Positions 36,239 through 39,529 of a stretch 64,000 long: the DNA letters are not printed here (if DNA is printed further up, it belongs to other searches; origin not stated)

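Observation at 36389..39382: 997-aa orphan with tandem dead-plus-live metallophosphoesterase modules and a possibly inactivated P-loop region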

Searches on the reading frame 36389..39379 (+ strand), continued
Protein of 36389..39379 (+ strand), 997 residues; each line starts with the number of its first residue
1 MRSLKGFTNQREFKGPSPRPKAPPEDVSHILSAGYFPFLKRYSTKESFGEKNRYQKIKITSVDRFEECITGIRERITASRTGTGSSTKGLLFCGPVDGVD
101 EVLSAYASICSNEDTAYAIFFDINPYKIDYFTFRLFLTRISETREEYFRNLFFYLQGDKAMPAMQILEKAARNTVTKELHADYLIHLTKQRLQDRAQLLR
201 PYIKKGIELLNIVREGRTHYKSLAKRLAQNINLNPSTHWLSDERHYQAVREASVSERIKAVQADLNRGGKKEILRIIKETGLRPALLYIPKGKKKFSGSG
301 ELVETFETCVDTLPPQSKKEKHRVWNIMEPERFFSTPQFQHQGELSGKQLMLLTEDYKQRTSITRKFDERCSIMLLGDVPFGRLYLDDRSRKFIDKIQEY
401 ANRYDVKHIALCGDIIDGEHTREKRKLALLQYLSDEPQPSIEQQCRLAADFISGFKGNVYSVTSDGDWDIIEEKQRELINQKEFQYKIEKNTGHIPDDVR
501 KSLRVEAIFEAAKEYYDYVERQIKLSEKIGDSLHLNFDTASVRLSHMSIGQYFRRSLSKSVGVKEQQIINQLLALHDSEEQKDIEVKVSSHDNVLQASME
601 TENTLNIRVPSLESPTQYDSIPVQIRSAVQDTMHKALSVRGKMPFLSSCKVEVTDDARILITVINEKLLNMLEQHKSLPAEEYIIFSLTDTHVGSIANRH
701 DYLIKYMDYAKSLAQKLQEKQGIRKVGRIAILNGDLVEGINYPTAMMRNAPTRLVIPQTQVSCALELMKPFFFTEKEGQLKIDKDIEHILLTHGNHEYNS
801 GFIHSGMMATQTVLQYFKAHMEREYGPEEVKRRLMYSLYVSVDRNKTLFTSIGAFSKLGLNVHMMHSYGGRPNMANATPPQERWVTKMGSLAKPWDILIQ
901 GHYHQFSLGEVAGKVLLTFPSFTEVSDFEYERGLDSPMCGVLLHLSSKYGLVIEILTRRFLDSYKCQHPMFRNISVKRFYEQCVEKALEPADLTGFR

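Call 41: predict_structure(alignment_id=A1)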
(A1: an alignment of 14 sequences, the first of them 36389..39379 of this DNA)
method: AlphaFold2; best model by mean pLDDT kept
length: 997 residues; sequences in the alignment: 14
mean_pLDDT: 65.6   pTM: 0.56
mean pLDDT of the five models: 65.6, 65.0, 64.7, 59.9, 42.8
residues with pLDDT >= 90: 79; 70-90: 456; 50-70: 175; < 50: 287
segments of 3 or more residues with pLDDT < 50: 1-28, 81-87, 330-338, 419-437, 552-580, 591-600, 609-647, 737-756, 794-801, 838-937, 990-997
pLDDT, mean of each block of 10 residues (from residue 1): 28 30 41 86 72 61 83 70 51 85 85 76 88 93 91 75 83 71 90 87 87 60 83 89 91 90 83 86 84 63 81 73 75 46 57 66 85 78 55 79 90 64 36 44 77 88 73 77 82 77 75 76 72 86 66 44 40 36 65 36 56 37 32 28 46 87 70 78 72 54 87 89 83 51 33 48 79 80 83 51 59 80 81 59 30 32 34 28 32 38 30 35 32 41 73 76 88 88 72 38
secondary structure, 60 per line:
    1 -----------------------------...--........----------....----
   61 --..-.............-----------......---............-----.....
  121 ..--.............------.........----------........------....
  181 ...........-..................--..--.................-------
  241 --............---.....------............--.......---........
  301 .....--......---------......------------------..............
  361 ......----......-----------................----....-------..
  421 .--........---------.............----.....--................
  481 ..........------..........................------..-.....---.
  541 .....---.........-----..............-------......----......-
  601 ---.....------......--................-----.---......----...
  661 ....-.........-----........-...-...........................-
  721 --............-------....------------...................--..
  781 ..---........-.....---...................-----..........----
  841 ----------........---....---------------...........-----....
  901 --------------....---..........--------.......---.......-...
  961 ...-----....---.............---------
elements in order (helices of 4 or more, strands of 3 or more residues): H35-42 H53-56 H66-78 E90-95 H99-110 E116-122 H125-137 H144-152 H163-170 H177-191 H193-210 H219-233 H243-254 E258-262 H269-280 E283-289 H293-305 E308-313 E323-328 H347-361 E362-366 E371-376 H388-403 E408-411 H424-431 H441-453 E458-462 H465-490 H497-522 E532-536 E540-545 H549-557 H563-576 E584-589 H594-599 E604-608 H615-620 H623-638 E648-653 E658-664 H666-674 E680-687 H693-719 E723-734 H742-745 H758-772 E773-776 E779-782 E786-793 H795-799 H803-821 H827-833 E834-836 H851-858 E862-865 H881-891 E897-900 E915-918 H922-931 E940-946 E950-956 H958-963 H969-972 H976-988

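Call 44: fold_search(model_id=the predicted structure, library=pdb)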
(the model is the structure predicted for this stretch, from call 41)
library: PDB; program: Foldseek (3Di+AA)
matches with E <= 10: 419; with E <= 0.001: 2
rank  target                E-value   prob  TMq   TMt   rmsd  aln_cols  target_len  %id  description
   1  6ulo_B                1.6e-06  1.00  0.20  0.56   5.4       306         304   12  Structure of an N-terminally truncated uncharacterized protein from Leptospira interrogans serogroup Icterohaemorrhagi (released 2019-10-16)
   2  6ulo_A                2.0e-06  1.00  0.17  0.48   9.9       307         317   11  Structure of an N-terminally truncated uncharacterized protein from Leptospira interrogans serogroup Icterohaemorrhagi (released 2019-10-16)
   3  1war                  5.1e-02  0.93  0.16  0.43   9.6       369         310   10  Recombinant Human Purple Acid Phosphatase expressed in Pichia Pastoris (released 2005-07-06)
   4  1o9h                  5.9e-02  0.90  0.13  0.41  10.5       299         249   10  rRNA methyltransferase aviRa from Streptomyces viridochromogenes at 2.4A (released 2003-05-16)
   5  6dft_J                1.0e-01  0.25  0.10  0.22  15.4       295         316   12  Trypanosoma brucei deoxyhypusine synthase (released 2018-08-08)
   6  2cdq_A                1.1e-01  0.23  0.08  0.15  15.5       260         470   12  Crystal structure of Arabidopsis thaliana aspartate kinase complexed with lysine and S- adenosylmethionine (released 2006-05-30)
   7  2bq8                  1.4e-01  0.75  0.15  0.41  10.2       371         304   10  Crystal structure of human purple acid phosphatase with an inhibitory conformation of the repression loop (released 2005-10-24)
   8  6dft_L                1.8e-01  0.21  0.10  0.23  15.2       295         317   11  Trypanosoma brucei deoxyhypusine synthase (released 2018-08-08)
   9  4ry2_B                1.8e-01  0.03  0.06  0.07  27.8       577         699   11  Crystal structure of the peptidase-containing ABC transporter PCAT1 (released 2015-07-22)
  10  6dft_D                2.1e-01  0.16  0.09  0.22  15.6       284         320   11  Trypanosoma brucei deoxyhypusine synthase (released 2018-08-08)
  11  6dft_B                2.3e-01  0.21  0.10  0.24  15.3       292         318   10  Trypanosoma brucei deoxyhypusine synthase (released 2018-08-08)
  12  4cei_B                2.7e-01  0.03  0.06  0.06  30.1       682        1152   11  Crystal structure of ADPNP-bound AddAB with a forked DNA substrate (released 2014-03-12)
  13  9mc7_A                3.0e-01  0.13  0.10  0.12  24.4       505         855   10  Cryo-EM structure of Human UBA1-UBE2O-Ub -Recruitment state 4 (released 2026-03-25)
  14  8uv4_A                3.0e-01  0.08  0.10  0.14  19.9       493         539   12  M. tuberculosis CTP synthase filament bound to substrates (released 2025-07-02)
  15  5wrp_C                3.1e-01  0.06  0.06  0.13  26.6       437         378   10  T-state crystal structure of pyruvate kinase from Mycobacterium tuberculosis (released 2017-11-15)
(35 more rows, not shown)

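Call 46: search_protein_families(library=pfam, alignment_id=A2, max_evalue=0.01)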
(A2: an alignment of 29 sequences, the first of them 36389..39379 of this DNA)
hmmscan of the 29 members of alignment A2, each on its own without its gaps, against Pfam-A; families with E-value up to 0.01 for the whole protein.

A. member 1, window:36389-39379:+ (997 aa): 1 family
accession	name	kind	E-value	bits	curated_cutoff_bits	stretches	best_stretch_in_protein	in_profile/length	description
PF25046.1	DUF7790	-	0.0013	18.6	23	1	181-284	70-177/272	Domain of unknown function (DUF7790)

B. families by the number of members that match (of 29 scanned): 4 families
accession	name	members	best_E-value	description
PF00149.33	Metallophos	7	0.00015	Calcineurin-like phosphoesterase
PF08100.18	Dimerisation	1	0.0011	O-methyltransferase dimerisation domain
PF25046.1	DUF7790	1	0.0013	Domain of unknown function (DUF7790)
PF12850.12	Metallophos_2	1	0.0047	Calcineurin-like phosphoesterase superfamily domain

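Call 48: search_dna_similar(query=P0025, collection=phages, mode=protein, max_evalue=0.001, max_rows=15)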
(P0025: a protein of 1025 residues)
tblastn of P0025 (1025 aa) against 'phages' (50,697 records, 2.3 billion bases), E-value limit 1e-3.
No match.

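Call 49: search_dna_similar(query=window:36389-39379:+, collection=phages, mode=protein, max_evalue=0.001, max_rows=15)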
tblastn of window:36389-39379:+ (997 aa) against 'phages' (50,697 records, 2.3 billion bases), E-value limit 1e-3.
No match.

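Call 50: find_homologous_proteins(query=A2, max_evalue=0.00001)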
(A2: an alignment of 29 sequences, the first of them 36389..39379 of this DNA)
Query A2 (29 sequences) (997 aa, profile of the alignment): 17 proteins with E <= 0.00001 among 8000 candidates.
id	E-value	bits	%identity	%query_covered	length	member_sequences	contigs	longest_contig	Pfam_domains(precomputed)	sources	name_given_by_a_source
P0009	0.0e+0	1029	68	98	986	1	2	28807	-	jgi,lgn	jgi:predicted phosphodiesterase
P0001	0.0e+0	1027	90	100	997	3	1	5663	-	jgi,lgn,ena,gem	-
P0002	4.3e-296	1003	79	100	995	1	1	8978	-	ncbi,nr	ncbi:hypothetical protein KY359_05570 [Candidatus Woesearchaeota archaeon]|nr:hypothetical protein [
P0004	5.9e-296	1003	72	100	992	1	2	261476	-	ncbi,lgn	-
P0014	1.2e-291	989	53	99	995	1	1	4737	-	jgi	-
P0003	4.1e-289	980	75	100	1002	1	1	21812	-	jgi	jgi:hypothetical protein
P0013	5.8e-286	970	55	96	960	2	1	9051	-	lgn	-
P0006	2.6e-285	968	73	96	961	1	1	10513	-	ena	-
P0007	6.8e-285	966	70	100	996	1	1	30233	-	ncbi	ncbi:hypothetical protein ACFL3V_04935 [Nanoarchaeota archaeon]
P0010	5.3e-280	950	69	97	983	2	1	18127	-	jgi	jgi:UDP-2,3-diacylglucosamine pyrophosphatase LpxH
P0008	2.8e-278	944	71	97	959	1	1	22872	-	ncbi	ncbi:MAG: hypothetical protein ABIA62_03190 [Candidatus Woesearchaeota archaeon]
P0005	7.8e-273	926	72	100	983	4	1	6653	-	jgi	jgi:predicted phosphodiesterase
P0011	3.6e-245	835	76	79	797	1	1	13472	-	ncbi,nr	ncbi:hypothetical protein KY362_03110, partial [Candidatus Woesearchaeota archaeon]|nr:hypothetical 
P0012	8.4e-215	734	68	85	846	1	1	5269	-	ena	-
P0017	9.4e-208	711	26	40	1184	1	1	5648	-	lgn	-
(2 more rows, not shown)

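Call 54: find_related_loci(query=A3, collection=genome_contigs, flank=8000)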
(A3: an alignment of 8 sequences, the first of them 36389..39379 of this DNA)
Query A3 (997 aa) in genome_contigs; peptide patterns used: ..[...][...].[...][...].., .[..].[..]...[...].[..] (x = any residue, [..] = any of these).
61 stretches matched a pattern; 8 encode a relative of the query (tblastn E <= 1e-3); 7 distinct loci.
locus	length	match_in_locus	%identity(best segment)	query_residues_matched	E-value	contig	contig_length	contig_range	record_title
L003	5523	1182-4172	90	1-997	0e+0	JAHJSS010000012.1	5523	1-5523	MAG: Nanoarchaeota archaeon isolate OS_PC_MetaG.mb.26 OS_PC_MetaG.mb.26_k141_109165, whole genome shotgun sequence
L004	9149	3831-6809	73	1-996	0e+0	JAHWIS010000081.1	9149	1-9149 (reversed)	MAG: Candidatus Woesearchaeota archaeon isolate YT3_319 k127_36732912, whole genome shotgun sequence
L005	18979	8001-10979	72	1-996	0e+0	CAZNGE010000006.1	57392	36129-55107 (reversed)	MAG TPA_asm: uncultured Methanosarcinales archaeon isolate binchicken_co151_55 genome assembly, contig: NODE_639_length_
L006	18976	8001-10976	72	1-997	0e+0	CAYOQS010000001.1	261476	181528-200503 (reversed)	MAG TPA_asm: uncultured Methanosarcinales archaeon isolate SRP332253_co2_156 genome assembly, contig: NODE_14_length_261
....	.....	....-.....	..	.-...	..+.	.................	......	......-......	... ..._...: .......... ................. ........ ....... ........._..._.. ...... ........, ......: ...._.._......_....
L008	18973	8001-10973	70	1-996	0e+0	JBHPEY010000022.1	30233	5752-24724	Nanoarchaeota archaeon isolate SAG AM-311-I03 NODE_22_length_30233_cov_30.336802, whole genome shotgun sequence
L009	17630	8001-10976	70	1-997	0e+0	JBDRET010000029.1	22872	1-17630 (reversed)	MAG: Candidatus Woesearchaeota archaeon isolate MEGAHIT-group-1.33 k141_6515711, whole genome shotgun sequence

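Call 55: find_related_loci(query=A4, collection=viral_contigs, flank=10000)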
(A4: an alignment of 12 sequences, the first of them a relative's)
Query A4 (1025 aa) in viral_contigs; peptide patterns used: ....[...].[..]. (x = any residue, [..] = any of these).
3 stretches matched a pattern, but none encodes a relative of the query by tblastn (E <= 1e-3).

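Call 57: find_related_loci(query=A4, collection=metagenome_contigs, flank=10000)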
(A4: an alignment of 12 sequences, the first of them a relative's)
Query A4 (1025 aa) in metagenome_contigs; peptide patterns used: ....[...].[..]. (x = any residue, [..] = any of these).
136 stretches matched a pattern; 14 encode a relative of the query (tblastn E <= 1e-3); 14 distinct loci.
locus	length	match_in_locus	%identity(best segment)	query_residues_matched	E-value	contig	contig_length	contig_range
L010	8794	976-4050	100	1-1025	0e+0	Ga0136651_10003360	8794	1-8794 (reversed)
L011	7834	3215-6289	100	1-1025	0e+0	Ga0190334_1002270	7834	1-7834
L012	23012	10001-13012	40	2-993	0e+0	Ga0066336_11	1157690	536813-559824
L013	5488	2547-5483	35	3-935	6e-167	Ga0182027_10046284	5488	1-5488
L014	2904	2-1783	38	426-1011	2e-129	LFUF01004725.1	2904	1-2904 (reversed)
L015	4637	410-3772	27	34-1021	5e-119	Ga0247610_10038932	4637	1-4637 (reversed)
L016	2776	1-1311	39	580-1013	2e-95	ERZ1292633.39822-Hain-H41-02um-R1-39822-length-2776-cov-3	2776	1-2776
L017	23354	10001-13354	28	34-1023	1e-76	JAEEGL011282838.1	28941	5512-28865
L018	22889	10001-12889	28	130-1023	3e-72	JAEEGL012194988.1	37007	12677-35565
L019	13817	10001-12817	30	148-1023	2e-71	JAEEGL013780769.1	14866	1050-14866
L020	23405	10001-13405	28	30-1023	1e-78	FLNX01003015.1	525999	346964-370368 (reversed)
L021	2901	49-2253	29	355-1023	1e-55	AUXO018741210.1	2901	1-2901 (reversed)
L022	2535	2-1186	33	705-1023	5e-39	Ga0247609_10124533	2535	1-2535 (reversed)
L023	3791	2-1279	32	676-1023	4e-32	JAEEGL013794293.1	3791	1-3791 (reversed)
